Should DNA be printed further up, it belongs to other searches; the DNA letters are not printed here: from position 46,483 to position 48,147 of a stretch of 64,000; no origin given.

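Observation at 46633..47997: Membrane protein assembled from six tandem ~72-residue two-helix repeats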

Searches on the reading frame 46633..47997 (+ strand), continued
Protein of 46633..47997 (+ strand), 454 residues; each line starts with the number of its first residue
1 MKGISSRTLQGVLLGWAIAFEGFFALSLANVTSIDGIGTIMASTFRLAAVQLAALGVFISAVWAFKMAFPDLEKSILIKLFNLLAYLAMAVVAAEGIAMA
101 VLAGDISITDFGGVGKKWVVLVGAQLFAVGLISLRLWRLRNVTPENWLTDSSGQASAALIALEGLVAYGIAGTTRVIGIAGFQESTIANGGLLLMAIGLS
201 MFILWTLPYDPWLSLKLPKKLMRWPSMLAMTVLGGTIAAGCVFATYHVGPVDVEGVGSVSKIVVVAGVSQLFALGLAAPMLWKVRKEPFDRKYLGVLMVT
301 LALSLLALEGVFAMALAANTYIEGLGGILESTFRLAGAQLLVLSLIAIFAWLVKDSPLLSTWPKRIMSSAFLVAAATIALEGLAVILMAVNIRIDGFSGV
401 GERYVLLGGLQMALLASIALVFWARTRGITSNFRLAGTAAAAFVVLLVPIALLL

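Call 53: find_encoding_contigs(protein=P0147, flank=8000, max_places=1)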
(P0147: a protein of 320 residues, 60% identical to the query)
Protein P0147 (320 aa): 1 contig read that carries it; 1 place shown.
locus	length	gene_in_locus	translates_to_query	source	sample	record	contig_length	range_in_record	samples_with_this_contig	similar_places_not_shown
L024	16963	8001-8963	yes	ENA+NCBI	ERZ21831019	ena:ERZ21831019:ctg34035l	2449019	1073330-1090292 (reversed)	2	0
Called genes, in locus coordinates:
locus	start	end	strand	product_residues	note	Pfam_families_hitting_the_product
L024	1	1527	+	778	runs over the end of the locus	PF04536:TPM_phosphatase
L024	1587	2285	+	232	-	PF04012:PspA_IM30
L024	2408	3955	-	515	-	PF17996:CE2_N (faint), PF17210:SdrD_B (faint), PF19077:Big_13 (faint), PF09430:EMC7_beta-sandw (faint), PF22904:NOMO1-like_2nd (faint), PF13205:Big_5, PF13620:CarboxypepD_reg, PF13715:CarbopepD_reg_2, +1 more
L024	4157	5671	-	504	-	PF00474:SSF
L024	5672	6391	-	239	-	PF00582:Usp, PF04341:DUF485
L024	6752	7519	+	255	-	PF02566:OsmC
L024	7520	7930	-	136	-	PF02579:Nitro_FeMo-Co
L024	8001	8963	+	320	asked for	-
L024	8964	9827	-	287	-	PF00142:Fer4_NifH (faint), PF02374:ArsA_ATPase (weak), PF09140:MipZ (weak), PF10609:ParA, PF13614:AAA_31, PF01656:CbiA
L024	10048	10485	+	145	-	-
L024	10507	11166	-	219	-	PF02811:PHP, PF13263:PHP_C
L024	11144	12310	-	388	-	PF15632:ATPgrasp_Ter (weak)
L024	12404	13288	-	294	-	-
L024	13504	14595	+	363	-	PF02350:Epimerase_2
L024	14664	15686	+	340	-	PF00535:Glycos_transf_2, PF13641:Glyco_tranf_2_3 (faint)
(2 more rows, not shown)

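Call 54: search_protein_families(library=pfam, alignment_id=A4, max_evalue=1)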
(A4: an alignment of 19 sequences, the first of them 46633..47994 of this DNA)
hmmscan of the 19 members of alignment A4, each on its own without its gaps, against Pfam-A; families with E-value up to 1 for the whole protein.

A. member 1, window:46633-47994:+ (454 aa): 1 family
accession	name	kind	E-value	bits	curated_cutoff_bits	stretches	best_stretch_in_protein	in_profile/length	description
PF21102.3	DprA_N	-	0.14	12.3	22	1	133-169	7-45/64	DprA-like N-terminal HHH domain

B. families by the number of members that match (of 19 scanned): 9 families
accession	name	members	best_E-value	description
PF22949.1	HRI2_3H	1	0.00018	Heme-regulated eIF-2-alpha kinase, helical domain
PF18714.6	PI-TkoII_IV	1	0.036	DNA polymerase II intein Domain IV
PF15431.11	TMEM190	1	0.055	Transmembrane protein 190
PF21102.3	DprA_N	1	0.14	DprA-like N-terminal HHH domain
PF09872.14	DUF2099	1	0.23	Uncharacterized protein conserved in archaea (DUF2099)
PF25686.1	Betaherpes_U91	1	0.35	Betaherpesvirus U91 protein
PF01708.21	Gemini_mov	1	0.44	Geminivirus putative movement protein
PF11770.13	GAPT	1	0.49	GRB2-binding adapter (GAPT)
PF16954.10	HRG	1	0.54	Haem-transporter, endosomal/lysosomal, haem-responsive gene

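Call 55: search_protein_families(library=pfam, alignment_id=A5, max_evalue=1)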
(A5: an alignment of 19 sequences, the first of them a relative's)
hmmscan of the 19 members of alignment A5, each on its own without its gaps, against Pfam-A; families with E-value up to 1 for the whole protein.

A. member 1, P0053 (320 aa): 0 families

B. families by the number of members that match (of 19 scanned): 8 families
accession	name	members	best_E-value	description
PF19857.4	DUF6332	1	0.0055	Family of unknown function (DUF6332)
PF13129.11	DUF3953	1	0.0086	Protein of unknown function (DUF3953)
PF11297.13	DUF3098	1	0.009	Protein of unknown function (DUF3098)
PF24841.1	DUF7719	1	0.062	Domain of unknown function (DUF7719)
PF05767.17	Pox_A14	1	0.073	Poxvirus virion envelope protein A14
PF13336.12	AcetylCoA_hyd_C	1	0.24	Acetyl-CoA hydrolase/transferase C-terminal domain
PF10225.14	NEMP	1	0.24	NEMP family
PF02285.20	COX8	1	0.41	Cytochrome oxidase c subunit VIII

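Call 67: predict_structure(alignment_id=A6)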
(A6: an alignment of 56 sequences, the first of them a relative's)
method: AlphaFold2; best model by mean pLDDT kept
length: 320 residues; sequences in the alignment: 56
mean_pLDDT: 85.0   pTM: 0.87
mean pLDDT of the five models: 85.0, 84.6, 84.6, 84.1, 82.3
residues with pLDDT >= 90: 159; 70-90: 107; 50-70: 50; < 50: 4
segments of 3 or more residues with pLDDT < 50: 1-3
pLDDT, mean of each block of 10 residues (from residue 1): 54 90 93 73 75 93 89 67 70 87 95 77 58 92 95 85 96 94 68 81 97 90 81 93 97 83 78 95 96 88 96 94
secondary structure, 60 per line:
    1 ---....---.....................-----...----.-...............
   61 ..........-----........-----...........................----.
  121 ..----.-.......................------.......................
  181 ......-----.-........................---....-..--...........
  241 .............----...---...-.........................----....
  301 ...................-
elements in order: H4-7 H11-31 E37-39 H46-70 H76-83 H89-115 E120-122 H129-151 H158-183 E184-186 H194-217 H221-224 H232-253 E258-260 E264-266 H268-292 H297-319

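Call 69: fold_search(model_id=the predicted structure, library=pdb)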
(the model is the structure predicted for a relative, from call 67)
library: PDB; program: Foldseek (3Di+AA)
matches with E <= 10: 147; with E <= 0.001: 0
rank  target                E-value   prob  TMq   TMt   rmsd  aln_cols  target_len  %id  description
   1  7ktu                  9.7e-01  0.21  0.24  0.10  16.0       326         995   10  Cryogenic electron microscopy model of full-length human metavinculin H1'-parallel conformation 1 (released 2021-01-27)
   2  7ykr_A                1.0e+00  0.14  0.20  0.08  16.2       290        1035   14  Structure of TRPA1 in Drosophila melanogaster in a state with 17 ankyrin repeats determined (released 2023-07-26)
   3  2btp_A                1.1e+00  0.20  0.21  0.25  14.5       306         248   10  14-3-3 Protein Theta (Human) Complexed to Peptide (released 2005-06-28)
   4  5avi_A                1.2e+00  0.08  0.14  0.18  16.2       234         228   11  Crystal structure of LXRalpha in complex with tert-butyl benzoate analog, compound 4 (released 2015-08-26)
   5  6bqt_K                1.7e+00  0.12  0.18  0.23  12.6       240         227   12  Complex of 14-3-3 theta with an IRSp53 peptide doubly-phosphorylated at T340 and T360 (released 2018-12-05)
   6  6kzg_B                1.7e+00  0.14  0.21  0.26  15.2       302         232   10  14-3-3 protein in Complex with CIC S301 phosphorylated peptide (released 2020-09-30)
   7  6pqo_A                1.7e+00  0.07  0.17  0.11  22.0       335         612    9  Cryo-EM structure of the human TRPA1 ion channel in complex with the covalent agonist JT010 (released 2020-01-08)
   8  5yqg_D                1.9e+00  0.11  0.19  0.24  14.2       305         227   11  The structure of 14-3-3 and pNumb peptide (released 2018-02-07)
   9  6fnb_B                2.0e+00  0.06  0.13  0.17  16.2       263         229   10  Mono- and bivalent 14-3-3 inhibitors for characterizing supramolecular lysine-PEG interactions in proteins (released 2018-07-04)
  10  9dvk_A                2.0e+00  0.06  0.18  0.16  22.8       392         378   13  Structure of the phosphate exporter XPR1/SLC53A1, rotated dimer (released 2025-04-02)
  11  8tm9_A                2.1e+00  0.10  0.18  0.22  14.8       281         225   11  Computationally designed tunable C2 symmetric tandem repeat homodimer, D_3_633_8x bound to peptide (released 2024-12-11)
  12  6kzg_A                2.1e+00  0.09  0.19  0.24  15.1       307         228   10  14-3-3 protein in Complex with CIC S301 phosphorylated peptide (released 2020-09-30)
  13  9dbf                  2.3e+00  0.14  0.26  0.26  15.2       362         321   11  Zn-Bound Structure of a Single-Chain Tet4 Variant with an L42W Mutation (released 2025-08-06)
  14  9jbt                  2.3e+00  0.10  0.23  0.20  12.7       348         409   13  Structure of LAT4 in complex with Phe (released 2026-03-11)
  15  9j3l_A                2.3e+00  0.06  0.19  0.15  15.6       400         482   15  ATP bound Arabidopsis ATP/ADP translocator AtNTT1 (released 2025-03-19)
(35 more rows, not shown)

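Call 88: search_solved_structures(query=A2, max_evalue=10)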
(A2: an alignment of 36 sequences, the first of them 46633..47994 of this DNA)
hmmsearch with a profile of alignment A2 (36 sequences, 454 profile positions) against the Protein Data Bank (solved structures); distinct sequences matched with E-value up to 10: 1.
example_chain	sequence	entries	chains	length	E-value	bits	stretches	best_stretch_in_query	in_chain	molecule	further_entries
3f3s_A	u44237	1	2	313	2.1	10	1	102-184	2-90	Lambda-crystallin homolog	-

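Call 89: search_solved_structures(query=A6, max_evalue=10)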
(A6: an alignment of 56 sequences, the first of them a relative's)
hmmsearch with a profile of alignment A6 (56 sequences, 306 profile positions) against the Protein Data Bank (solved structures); distinct sequences matched with E-value up to 10: 6.
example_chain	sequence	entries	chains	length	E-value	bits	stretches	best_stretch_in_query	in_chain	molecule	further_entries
5vkv_A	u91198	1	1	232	0.095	14.6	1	10-71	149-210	Cytochrome c-type biogenesis protein CcdA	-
9u9h_A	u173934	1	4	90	0.11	14.4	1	186-236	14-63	Virion membrane protein OPG140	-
6lum_D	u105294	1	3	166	0.23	13.4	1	185-264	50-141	Succinate dehydrogenase subunit D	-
11kc_A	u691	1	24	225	0.24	13.3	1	213-300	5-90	Designed nanoparticle O43-TM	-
6b85_J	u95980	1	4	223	0.36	12.7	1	213-300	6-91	TMHC4_R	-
1gq2_A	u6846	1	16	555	1.6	10.6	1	161-220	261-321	MALIC ENZYME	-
